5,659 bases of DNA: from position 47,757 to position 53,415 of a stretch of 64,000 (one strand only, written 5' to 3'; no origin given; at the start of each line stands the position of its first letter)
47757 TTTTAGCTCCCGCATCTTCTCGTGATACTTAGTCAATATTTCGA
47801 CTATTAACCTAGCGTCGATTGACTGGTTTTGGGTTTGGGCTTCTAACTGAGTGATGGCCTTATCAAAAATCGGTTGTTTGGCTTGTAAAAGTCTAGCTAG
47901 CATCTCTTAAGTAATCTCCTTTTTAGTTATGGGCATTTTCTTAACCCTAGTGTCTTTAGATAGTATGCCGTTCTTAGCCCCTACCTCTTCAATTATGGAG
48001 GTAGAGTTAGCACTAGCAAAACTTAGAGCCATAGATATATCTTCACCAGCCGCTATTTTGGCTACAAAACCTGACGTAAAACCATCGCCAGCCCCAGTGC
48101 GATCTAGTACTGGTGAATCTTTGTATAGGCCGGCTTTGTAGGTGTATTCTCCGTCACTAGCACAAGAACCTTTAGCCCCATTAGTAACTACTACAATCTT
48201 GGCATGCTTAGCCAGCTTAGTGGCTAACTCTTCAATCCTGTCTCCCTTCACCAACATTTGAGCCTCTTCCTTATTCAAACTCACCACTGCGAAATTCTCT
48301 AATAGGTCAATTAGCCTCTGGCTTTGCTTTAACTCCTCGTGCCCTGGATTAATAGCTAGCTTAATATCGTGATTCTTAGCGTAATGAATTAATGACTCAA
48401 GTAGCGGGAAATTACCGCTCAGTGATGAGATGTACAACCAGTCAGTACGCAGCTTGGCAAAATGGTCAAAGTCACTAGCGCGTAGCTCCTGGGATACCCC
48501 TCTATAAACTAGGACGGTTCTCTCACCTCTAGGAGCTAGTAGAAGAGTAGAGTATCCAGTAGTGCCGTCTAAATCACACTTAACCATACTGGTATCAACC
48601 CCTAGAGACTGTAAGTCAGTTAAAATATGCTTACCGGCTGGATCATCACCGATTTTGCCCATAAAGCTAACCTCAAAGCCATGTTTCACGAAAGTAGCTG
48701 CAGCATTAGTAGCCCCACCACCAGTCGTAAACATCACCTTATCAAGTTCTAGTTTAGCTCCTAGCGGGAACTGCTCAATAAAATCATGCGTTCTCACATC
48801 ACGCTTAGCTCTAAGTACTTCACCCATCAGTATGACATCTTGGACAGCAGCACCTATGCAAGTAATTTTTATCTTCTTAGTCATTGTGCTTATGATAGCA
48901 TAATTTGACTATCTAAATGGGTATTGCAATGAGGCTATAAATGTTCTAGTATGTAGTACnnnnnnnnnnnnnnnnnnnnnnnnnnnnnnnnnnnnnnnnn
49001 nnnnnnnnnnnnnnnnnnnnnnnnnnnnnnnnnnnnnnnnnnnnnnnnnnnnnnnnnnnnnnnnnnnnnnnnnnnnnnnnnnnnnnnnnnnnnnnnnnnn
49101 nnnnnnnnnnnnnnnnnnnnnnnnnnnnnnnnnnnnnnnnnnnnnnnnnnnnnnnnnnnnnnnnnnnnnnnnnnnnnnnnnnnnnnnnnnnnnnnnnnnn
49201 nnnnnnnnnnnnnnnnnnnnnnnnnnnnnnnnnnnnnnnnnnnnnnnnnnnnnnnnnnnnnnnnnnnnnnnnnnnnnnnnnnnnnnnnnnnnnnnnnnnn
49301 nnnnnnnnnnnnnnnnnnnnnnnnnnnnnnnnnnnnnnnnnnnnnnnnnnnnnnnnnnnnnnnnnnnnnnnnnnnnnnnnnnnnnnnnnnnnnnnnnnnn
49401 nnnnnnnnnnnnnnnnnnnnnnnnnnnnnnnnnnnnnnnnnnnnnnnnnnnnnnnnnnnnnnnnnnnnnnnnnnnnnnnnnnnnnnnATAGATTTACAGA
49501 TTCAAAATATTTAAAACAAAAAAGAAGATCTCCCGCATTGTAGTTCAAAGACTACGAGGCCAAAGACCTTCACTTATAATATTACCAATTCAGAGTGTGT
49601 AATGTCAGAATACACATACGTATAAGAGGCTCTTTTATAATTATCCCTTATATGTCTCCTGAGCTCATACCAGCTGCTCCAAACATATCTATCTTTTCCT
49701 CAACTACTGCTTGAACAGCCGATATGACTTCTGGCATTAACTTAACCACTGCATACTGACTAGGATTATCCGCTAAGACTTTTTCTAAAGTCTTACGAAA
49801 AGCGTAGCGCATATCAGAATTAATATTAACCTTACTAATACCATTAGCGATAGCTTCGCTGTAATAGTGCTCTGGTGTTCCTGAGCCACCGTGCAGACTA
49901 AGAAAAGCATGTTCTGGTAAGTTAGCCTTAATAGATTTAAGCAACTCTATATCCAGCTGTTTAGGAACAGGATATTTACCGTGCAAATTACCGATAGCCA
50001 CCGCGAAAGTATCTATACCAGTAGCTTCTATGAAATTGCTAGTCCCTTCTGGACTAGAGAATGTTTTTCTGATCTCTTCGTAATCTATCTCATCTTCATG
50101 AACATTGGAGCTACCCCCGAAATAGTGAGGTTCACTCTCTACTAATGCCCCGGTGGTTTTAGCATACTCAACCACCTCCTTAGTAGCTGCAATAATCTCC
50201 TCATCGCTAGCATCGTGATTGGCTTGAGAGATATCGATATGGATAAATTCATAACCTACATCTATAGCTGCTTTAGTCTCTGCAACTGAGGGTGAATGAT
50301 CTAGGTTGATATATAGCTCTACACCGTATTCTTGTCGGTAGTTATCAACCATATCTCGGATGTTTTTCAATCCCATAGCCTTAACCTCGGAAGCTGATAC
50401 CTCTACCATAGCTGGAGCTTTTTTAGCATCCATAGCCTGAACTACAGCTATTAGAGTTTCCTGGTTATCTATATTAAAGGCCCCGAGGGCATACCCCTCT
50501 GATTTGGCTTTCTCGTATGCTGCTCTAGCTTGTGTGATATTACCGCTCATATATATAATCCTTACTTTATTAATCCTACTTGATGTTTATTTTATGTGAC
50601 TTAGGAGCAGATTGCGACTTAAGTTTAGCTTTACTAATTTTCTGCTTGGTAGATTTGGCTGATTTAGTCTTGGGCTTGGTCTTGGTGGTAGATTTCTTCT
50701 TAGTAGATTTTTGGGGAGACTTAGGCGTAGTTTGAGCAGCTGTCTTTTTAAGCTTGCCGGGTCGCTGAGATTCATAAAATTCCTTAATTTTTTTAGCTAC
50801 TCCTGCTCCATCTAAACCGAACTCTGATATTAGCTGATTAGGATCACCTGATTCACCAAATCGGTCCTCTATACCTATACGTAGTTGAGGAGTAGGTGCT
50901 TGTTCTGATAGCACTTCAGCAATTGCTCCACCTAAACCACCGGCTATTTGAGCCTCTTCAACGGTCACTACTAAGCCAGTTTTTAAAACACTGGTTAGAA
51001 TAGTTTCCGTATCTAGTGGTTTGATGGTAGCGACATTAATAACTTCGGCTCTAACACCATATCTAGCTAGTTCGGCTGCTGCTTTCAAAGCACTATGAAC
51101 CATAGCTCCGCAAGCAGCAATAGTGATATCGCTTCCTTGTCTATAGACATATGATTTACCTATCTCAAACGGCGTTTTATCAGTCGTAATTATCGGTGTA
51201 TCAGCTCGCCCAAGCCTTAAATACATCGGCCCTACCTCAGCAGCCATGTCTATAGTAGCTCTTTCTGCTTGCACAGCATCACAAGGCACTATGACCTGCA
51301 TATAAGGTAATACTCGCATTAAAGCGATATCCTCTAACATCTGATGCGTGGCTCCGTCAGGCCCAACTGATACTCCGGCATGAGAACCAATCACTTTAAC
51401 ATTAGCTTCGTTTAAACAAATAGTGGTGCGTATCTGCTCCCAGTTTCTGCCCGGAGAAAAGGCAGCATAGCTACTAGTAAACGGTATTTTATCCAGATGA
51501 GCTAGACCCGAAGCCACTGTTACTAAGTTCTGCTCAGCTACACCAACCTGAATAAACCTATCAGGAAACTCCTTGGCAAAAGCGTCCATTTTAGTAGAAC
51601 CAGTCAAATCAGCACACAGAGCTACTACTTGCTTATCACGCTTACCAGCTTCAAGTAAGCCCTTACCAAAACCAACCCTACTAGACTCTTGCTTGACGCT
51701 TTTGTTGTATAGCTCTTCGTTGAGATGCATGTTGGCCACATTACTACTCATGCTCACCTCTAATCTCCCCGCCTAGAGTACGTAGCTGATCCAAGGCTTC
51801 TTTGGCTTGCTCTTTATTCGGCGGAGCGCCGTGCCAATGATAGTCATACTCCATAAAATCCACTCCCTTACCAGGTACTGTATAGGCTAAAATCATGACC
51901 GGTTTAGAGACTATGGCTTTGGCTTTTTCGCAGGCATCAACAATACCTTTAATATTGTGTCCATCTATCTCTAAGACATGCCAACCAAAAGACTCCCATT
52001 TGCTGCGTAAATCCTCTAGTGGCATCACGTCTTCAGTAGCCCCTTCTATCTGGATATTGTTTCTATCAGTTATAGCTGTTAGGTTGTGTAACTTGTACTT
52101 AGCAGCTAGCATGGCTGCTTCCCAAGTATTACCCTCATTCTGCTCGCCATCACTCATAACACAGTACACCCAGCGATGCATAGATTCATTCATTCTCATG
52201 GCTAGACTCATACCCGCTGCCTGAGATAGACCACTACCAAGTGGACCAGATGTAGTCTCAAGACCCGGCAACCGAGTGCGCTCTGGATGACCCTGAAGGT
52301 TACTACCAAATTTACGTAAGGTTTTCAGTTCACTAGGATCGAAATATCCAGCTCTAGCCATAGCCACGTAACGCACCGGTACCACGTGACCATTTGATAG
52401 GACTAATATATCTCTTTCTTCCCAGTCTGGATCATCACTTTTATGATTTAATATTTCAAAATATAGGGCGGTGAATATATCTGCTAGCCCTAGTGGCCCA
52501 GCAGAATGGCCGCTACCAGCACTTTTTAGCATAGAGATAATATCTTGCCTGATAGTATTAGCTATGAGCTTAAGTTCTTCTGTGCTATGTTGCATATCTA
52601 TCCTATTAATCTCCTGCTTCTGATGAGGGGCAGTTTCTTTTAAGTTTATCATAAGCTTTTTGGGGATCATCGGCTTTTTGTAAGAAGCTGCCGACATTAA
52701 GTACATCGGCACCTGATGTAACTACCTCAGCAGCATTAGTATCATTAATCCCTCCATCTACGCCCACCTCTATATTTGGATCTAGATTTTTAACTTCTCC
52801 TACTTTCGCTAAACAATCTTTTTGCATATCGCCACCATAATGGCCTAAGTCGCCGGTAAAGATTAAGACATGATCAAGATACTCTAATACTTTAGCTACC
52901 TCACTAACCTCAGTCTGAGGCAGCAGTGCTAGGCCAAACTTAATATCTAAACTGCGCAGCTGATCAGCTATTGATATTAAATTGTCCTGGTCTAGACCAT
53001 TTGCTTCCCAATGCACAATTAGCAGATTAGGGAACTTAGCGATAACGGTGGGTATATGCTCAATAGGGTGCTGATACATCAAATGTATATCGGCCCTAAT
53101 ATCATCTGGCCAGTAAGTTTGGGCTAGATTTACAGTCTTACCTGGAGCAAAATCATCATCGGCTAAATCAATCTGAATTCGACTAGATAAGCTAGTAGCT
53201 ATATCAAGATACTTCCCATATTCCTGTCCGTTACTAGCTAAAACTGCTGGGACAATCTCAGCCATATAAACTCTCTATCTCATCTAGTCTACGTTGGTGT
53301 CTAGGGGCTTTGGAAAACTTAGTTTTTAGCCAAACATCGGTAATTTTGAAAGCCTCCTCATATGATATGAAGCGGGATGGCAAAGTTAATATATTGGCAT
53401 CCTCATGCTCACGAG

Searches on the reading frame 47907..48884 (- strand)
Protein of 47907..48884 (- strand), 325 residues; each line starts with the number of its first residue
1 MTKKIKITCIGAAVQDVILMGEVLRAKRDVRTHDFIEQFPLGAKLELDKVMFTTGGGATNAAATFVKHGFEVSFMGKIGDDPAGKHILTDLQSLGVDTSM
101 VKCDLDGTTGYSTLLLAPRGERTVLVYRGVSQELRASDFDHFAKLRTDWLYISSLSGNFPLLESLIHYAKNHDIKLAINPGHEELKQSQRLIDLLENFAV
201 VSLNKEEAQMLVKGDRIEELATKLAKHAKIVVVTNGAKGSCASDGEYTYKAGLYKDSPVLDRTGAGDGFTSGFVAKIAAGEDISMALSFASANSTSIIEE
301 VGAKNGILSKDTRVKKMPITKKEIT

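Call 19: search_protein_families(library=pfam, proteins=[window:47907-48884:-], max_evalue=0.00001)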
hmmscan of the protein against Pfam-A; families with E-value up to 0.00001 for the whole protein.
window:47907-48884:- (325 aa): 1 family
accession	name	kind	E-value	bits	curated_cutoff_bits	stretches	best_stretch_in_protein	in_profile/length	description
PF00294.29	PfkB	-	9e-42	143.9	25.8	1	44-306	26-298/302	pfkB family carbohydrate kinase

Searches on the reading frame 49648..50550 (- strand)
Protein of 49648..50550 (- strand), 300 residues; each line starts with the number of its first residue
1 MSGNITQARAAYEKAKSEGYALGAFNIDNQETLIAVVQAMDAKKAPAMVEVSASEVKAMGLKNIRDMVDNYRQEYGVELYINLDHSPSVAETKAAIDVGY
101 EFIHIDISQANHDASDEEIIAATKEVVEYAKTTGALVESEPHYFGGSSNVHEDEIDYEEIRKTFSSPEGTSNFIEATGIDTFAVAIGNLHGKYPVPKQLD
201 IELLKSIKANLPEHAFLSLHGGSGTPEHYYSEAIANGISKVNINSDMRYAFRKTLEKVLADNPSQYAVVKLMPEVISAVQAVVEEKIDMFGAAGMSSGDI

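Call 19: search_protein_families(library=pfam, proteins=[window:49648-50550:-], max_evalue=0.00001)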
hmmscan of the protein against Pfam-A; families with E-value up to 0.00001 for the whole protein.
window:49648-50550:- (300 aa): 1 family
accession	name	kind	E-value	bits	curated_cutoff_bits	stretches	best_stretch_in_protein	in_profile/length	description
PF01116.26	F_bP_aldolase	-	1.6e-64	218.5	25.5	1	8-294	3-276/277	Fructose-bisphosphate aldolase class-II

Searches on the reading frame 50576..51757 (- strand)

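Call 19: search_protein_families(library=pfam, proteins=[window:50576-51757:-], max_evalue=0.00001)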
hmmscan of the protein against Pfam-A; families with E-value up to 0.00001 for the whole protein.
window:50576-51757:- (393 aa): 3 families
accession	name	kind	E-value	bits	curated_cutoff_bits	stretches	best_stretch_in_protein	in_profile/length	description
PF02779.29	Transket_pyr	-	3.5e-37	128.1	27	1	27-187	6-172/174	Transketolase, pyrimidine binding domain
PF02780.25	Transketolase_C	-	4.3e-33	114.3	25.9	1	200-319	1-123/124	Transketolase, C-terminal domain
PF22613.1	Transketolase_C_1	-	2e-08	34.9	27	1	207-316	7-113/113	Transketolase-like TK C-terminal domain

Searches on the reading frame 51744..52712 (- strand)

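Call 19: search_protein_families(library=pfam, proteins=[window:51744-52712:-], max_evalue=0.00001)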
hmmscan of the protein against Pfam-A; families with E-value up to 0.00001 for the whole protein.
window:51744-52712:- (322 aa): 2 families
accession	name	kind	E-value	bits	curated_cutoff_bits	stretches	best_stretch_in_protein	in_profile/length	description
PF00456.26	Transketolase_N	-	6.6e-59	200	22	1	49-306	4-271/334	Transketolase, thiamine diphosphate binding domain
PF13292.11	DXP_synthase_N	-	1e-11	45.1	21.2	1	42-223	13-176/274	1-deoxy-D-xylulose-5-phosphate synthase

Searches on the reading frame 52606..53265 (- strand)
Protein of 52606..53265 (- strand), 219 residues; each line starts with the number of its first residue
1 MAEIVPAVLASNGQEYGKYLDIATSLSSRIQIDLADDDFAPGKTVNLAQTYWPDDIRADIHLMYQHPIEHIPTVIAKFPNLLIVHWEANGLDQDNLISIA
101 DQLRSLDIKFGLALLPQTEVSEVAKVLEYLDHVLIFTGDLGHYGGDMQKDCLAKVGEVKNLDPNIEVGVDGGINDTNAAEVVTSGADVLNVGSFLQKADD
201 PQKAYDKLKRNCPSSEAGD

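Call 20: search_protein_families(library=pfam, proteins=[window:52606-53265:-], max_evalue=0.00001)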
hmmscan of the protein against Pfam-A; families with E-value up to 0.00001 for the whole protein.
window:52606-53265:- (219 aa): 1 family
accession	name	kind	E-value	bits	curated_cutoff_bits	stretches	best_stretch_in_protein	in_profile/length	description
PF00834.25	Ribul_P_3_epim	-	1.1e-22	80.8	21.1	1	4-194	2-196/198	Ribulose-phosphate 3 epimerase family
